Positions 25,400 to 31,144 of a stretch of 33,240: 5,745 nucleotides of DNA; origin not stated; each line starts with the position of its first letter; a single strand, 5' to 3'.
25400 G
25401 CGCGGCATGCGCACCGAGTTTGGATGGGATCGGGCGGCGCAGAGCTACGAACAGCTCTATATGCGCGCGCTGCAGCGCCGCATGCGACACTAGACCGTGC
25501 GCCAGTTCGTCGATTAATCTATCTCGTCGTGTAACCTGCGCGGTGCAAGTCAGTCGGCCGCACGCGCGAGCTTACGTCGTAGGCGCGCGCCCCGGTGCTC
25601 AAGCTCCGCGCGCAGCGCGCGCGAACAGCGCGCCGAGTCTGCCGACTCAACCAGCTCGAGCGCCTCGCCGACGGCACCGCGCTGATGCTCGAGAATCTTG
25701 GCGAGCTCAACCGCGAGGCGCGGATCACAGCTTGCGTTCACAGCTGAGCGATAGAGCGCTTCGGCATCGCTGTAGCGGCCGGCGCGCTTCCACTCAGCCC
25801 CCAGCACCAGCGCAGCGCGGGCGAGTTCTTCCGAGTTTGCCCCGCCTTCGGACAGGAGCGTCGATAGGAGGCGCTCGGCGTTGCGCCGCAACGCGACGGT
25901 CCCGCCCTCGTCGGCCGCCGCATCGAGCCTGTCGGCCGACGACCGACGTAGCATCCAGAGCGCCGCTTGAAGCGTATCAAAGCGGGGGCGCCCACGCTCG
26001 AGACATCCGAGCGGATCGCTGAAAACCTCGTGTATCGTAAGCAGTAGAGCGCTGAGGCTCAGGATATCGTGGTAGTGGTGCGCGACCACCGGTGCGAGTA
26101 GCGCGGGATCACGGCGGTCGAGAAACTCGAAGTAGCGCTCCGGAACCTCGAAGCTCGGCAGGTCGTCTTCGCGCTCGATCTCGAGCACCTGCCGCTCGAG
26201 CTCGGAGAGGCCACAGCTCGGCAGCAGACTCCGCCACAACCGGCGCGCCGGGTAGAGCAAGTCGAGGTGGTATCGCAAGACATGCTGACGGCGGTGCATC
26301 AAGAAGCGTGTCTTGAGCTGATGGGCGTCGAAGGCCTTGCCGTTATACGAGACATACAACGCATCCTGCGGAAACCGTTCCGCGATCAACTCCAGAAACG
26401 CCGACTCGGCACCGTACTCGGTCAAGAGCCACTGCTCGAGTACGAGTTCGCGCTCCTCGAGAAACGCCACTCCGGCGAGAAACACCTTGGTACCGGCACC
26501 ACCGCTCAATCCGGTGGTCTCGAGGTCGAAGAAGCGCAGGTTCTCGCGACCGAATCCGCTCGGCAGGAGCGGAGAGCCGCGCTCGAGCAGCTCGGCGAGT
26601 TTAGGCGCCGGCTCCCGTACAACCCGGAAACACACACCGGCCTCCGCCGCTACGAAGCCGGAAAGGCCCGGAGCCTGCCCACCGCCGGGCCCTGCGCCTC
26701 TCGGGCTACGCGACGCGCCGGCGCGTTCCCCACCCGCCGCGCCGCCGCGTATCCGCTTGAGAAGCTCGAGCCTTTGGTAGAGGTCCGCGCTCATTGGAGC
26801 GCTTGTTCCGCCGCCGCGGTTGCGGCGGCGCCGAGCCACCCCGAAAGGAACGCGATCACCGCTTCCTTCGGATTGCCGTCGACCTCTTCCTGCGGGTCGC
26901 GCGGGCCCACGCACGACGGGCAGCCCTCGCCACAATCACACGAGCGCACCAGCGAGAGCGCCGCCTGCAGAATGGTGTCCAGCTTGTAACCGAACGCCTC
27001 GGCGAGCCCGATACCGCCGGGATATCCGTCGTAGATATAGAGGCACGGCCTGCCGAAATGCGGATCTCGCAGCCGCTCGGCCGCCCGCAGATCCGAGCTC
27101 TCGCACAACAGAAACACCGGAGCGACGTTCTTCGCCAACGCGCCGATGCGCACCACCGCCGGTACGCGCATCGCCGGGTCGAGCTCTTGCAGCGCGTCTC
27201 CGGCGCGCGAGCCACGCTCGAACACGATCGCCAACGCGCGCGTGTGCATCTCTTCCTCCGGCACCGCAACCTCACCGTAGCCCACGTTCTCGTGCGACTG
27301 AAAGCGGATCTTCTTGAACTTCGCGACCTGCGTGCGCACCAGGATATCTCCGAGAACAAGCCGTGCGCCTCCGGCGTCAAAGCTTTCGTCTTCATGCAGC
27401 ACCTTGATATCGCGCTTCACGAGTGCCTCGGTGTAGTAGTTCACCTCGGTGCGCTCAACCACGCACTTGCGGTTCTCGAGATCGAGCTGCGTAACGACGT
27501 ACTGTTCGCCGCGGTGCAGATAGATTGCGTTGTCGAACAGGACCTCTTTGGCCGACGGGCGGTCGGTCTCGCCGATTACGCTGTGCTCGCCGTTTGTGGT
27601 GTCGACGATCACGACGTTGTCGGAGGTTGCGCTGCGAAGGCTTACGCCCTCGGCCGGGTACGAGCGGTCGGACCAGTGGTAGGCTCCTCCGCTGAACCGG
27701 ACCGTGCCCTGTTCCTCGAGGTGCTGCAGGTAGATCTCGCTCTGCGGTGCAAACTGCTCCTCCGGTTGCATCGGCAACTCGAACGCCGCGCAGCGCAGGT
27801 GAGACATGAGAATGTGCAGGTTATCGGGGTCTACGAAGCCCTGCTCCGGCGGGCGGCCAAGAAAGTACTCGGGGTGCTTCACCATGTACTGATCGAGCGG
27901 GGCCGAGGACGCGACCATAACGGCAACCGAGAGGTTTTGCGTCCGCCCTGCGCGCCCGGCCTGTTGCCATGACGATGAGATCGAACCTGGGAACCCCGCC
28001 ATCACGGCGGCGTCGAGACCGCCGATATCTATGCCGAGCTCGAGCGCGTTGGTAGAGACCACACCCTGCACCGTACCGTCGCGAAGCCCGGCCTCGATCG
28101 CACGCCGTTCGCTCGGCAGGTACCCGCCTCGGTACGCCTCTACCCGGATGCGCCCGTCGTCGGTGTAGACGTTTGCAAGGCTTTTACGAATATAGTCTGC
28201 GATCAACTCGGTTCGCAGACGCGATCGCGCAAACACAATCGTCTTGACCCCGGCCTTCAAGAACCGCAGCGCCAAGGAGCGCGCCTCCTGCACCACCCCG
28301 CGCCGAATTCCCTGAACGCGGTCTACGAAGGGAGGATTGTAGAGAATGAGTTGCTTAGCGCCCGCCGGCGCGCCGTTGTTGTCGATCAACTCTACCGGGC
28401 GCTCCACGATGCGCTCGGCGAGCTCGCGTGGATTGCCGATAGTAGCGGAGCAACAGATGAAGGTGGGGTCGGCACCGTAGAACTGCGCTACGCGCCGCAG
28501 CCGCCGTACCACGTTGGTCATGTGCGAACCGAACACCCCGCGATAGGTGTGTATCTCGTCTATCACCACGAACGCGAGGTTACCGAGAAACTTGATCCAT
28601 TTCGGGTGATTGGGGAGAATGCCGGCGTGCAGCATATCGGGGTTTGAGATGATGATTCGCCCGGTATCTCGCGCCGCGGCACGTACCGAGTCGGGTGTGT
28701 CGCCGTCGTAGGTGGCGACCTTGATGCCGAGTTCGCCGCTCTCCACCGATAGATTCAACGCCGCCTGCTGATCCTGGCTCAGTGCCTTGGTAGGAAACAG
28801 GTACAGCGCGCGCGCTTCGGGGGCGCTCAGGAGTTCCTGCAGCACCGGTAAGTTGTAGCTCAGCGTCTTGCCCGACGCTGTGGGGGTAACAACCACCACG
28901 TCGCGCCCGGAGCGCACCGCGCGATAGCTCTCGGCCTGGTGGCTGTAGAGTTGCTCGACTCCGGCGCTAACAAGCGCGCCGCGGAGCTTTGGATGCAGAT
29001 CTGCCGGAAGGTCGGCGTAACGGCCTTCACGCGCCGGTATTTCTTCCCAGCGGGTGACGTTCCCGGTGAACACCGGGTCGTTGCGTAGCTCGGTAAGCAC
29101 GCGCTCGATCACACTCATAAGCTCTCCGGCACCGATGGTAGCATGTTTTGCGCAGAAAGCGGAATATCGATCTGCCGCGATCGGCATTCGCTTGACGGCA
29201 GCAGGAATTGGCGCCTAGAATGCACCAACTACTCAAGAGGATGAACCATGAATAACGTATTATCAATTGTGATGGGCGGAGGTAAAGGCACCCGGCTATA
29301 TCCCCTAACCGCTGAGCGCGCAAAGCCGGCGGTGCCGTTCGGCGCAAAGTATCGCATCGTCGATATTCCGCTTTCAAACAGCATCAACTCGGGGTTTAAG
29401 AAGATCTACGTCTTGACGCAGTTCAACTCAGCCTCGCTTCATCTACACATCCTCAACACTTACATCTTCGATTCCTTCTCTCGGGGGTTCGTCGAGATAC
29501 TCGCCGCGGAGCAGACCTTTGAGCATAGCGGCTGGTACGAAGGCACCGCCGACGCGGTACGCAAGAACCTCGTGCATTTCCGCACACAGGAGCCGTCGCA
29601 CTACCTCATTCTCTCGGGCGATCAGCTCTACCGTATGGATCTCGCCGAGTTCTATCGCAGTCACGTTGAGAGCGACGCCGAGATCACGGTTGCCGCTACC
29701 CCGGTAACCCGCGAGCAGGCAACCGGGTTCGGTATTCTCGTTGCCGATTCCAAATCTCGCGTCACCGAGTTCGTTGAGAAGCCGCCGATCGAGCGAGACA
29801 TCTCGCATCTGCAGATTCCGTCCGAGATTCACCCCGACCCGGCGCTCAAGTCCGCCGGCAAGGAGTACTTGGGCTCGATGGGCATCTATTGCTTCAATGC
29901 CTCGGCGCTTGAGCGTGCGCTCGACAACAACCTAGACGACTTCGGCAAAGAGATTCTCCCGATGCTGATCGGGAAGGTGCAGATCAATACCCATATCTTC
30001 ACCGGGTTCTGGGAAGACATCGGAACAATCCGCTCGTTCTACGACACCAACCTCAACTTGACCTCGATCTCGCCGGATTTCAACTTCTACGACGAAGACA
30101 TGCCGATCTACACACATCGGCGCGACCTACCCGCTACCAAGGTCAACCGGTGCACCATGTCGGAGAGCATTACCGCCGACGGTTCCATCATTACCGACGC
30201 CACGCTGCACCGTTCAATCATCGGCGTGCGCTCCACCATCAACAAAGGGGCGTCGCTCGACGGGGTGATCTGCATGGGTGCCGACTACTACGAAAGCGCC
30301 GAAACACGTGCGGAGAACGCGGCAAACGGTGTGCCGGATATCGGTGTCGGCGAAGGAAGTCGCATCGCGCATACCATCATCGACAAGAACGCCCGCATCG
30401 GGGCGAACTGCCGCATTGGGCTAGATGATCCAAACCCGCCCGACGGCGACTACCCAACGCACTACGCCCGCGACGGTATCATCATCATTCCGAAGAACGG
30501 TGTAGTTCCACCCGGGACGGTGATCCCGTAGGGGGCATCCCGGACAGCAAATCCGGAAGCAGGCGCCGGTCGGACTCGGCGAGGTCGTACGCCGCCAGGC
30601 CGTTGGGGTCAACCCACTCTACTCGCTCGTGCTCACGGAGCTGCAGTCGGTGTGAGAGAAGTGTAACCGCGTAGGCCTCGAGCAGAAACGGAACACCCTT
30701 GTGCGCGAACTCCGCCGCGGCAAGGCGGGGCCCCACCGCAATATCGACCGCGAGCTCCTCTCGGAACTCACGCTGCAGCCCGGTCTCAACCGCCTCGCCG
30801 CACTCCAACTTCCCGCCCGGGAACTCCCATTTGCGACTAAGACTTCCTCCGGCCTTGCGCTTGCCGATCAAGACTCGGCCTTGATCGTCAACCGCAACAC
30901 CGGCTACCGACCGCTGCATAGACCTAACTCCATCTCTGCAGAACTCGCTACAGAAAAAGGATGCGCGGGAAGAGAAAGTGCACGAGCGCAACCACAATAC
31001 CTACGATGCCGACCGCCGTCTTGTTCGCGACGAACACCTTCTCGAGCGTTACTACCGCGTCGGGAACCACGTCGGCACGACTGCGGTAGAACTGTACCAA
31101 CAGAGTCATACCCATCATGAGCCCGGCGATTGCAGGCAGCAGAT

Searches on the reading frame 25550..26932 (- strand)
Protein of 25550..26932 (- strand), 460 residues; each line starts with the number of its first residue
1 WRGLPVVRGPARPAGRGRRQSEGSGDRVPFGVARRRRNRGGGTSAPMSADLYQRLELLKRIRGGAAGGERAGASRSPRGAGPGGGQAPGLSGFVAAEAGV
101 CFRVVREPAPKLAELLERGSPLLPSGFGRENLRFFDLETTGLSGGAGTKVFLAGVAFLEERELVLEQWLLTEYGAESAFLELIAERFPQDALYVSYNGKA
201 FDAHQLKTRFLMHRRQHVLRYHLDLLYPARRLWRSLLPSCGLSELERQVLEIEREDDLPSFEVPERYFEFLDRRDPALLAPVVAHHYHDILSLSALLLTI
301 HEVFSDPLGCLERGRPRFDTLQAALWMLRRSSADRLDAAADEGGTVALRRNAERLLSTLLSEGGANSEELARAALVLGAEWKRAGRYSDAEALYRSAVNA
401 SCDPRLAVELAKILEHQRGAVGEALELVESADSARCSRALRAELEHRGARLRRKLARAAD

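Call 49: search_protein_families(library=pfam, proteins=[window:25550-26932:-], max_evalue=0.00001)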
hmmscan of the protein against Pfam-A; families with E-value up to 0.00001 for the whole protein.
window:25550-26932:- (460 aa): 1 family
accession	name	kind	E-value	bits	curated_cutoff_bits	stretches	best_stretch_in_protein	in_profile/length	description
PF13482.12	RNase_H_2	-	5.9e-36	124.3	22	1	134-296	2-160/165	RNase_H superfamily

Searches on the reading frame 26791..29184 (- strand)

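Call 49: search_protein_families(library=pfam, proteins=[window:26791-29184:-], max_evalue=0.00001)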
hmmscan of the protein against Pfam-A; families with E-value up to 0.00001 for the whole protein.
window:26791-29184:- (797 aa): 4 families
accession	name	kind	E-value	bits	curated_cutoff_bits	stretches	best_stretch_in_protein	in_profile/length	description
PF00270.35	DEAD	-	2.1e-30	106.1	26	1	81-252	2-164/167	DEAD/DEAH box helicase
PF09369.15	MZB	-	2.7e-18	66.9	24.2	1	683-759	4-80/80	MrfA Zn-binding domain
PF00271.37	Helicase_C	-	1.1e-15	58.2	23.5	1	310-415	13-109/110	Helicase conserved C-terminal domain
PF22982.3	WHD_HRQ1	-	9.8e-11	43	27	1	451-519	1-70/70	ATP-dependent helicase HRQ1, winged helix domain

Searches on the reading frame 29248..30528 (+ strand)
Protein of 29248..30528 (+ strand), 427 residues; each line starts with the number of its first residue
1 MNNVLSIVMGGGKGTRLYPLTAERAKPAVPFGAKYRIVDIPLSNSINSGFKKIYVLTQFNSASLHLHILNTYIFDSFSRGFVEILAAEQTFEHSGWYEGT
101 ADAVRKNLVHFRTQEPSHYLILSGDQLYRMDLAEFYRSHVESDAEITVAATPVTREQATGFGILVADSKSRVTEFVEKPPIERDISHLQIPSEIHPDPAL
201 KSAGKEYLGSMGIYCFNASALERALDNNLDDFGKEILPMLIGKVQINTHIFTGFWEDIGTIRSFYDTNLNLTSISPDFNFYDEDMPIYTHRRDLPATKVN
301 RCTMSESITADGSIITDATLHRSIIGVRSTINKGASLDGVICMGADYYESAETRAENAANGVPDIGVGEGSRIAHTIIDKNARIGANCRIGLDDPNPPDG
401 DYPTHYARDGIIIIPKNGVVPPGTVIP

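Call 49: search_protein_families(library=pfam, proteins=[window:29248-30528:+], max_evalue=0.00001)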
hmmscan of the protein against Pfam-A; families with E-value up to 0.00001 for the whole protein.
window:29248-30528:+ (427 aa): 3 families
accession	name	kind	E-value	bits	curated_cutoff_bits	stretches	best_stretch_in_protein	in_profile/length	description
PF00483.29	NTP_transferase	-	2.8e-55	188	21.2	1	6-272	2-243/245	Nucleotidyl transferase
PF25247.1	LbH_GLGC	-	1.3e-43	148.6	27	1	292-425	1-135/135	GLGC left-handed parallel beta-helix domain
PF24894.1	Hexapep_GlmU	-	5.5e-10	39.7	23.3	0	299-343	11-55/104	GlmU-like, C-terminal hexapeptide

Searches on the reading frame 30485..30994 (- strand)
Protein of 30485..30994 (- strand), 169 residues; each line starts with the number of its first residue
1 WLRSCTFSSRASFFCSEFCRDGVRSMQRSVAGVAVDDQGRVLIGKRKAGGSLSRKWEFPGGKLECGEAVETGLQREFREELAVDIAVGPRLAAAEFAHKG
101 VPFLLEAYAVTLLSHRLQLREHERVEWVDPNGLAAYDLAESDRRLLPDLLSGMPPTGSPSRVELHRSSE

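Call 82: search_protein_families(library=pfam, proteins=[window:30485-30994:-], max_evalue=0.01)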
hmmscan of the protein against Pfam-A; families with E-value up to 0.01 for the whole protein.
window:30485-30994:- (169 aa): 2 families
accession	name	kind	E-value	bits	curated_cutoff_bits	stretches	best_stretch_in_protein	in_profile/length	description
PF00293.34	NUDIX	-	2.6e-16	60.3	21.1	1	27-149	3-134/134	NUDIX domain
PF14815.12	NUDIX_4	-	3.9e-14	52.8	35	1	31-146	2-111/113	NUDIX domain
